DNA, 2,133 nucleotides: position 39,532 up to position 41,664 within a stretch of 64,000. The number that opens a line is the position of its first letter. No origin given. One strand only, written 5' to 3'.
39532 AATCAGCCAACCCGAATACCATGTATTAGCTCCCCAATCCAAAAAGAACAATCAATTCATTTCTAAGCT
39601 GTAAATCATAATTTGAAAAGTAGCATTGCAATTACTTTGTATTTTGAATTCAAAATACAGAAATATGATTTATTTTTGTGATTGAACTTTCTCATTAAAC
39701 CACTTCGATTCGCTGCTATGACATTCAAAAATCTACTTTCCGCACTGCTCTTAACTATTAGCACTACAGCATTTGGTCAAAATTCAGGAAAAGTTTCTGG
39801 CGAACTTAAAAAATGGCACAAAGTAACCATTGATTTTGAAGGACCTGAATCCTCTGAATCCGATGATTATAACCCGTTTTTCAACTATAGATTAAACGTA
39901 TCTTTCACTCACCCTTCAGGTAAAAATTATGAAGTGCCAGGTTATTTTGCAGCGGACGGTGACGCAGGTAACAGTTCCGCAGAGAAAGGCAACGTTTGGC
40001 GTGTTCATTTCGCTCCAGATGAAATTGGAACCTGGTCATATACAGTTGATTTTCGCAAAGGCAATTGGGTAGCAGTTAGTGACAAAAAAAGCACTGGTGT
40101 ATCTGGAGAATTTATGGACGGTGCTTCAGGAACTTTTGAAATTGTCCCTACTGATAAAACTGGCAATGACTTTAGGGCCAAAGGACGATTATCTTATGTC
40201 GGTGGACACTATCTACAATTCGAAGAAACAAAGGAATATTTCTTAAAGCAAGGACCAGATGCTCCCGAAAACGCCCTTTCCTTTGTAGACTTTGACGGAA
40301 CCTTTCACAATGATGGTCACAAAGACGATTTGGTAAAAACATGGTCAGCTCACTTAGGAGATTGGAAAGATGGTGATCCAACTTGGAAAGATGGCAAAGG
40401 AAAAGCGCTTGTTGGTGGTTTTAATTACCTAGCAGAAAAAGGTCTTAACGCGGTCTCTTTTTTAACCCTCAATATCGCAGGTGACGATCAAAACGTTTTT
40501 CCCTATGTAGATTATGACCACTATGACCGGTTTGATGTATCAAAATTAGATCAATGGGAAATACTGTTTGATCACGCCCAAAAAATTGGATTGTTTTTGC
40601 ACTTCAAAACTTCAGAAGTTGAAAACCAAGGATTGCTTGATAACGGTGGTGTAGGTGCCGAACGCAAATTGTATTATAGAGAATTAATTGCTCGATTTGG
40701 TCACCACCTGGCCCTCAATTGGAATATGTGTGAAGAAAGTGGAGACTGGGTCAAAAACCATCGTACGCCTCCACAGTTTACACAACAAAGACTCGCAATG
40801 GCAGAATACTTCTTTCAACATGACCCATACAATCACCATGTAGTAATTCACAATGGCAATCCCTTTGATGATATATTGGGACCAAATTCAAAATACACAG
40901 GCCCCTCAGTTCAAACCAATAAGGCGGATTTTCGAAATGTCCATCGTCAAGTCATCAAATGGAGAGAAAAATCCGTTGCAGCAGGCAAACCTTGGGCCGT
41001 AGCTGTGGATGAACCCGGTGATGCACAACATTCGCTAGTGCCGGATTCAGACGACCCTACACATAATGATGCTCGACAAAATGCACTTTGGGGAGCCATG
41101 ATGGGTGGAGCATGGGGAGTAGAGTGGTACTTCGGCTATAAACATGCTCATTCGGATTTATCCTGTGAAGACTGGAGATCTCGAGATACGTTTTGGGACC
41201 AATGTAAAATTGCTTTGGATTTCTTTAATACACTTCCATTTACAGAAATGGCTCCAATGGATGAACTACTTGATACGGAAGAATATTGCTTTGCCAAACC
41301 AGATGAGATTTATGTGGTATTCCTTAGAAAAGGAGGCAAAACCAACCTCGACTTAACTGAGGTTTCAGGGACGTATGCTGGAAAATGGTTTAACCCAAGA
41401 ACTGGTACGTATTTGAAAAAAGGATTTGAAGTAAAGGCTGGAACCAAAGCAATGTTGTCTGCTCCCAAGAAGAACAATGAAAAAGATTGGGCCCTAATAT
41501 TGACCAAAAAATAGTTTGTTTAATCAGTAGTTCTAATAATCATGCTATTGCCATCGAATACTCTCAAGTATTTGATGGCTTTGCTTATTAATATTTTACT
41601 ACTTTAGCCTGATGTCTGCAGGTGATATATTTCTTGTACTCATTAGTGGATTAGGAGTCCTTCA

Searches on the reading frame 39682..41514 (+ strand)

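Call 63: search_protein_families(library=pfam, proteins=[window:39682-41514:+], max_evalue=0.00001)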
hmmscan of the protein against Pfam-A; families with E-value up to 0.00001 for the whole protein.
window:39682-41514:+ (610 aa): 2 families
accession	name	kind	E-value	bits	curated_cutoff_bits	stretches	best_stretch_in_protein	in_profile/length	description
PF16586.11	DUF5060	-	7e-22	77.9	27.2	1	42-124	2-69/70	Domain of unknown function (DUF5060)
PF12904.13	Collagen_bind_2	-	4.8e-10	39.6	22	1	532-607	14-91/92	Putative collagen-binding domain of a collagenase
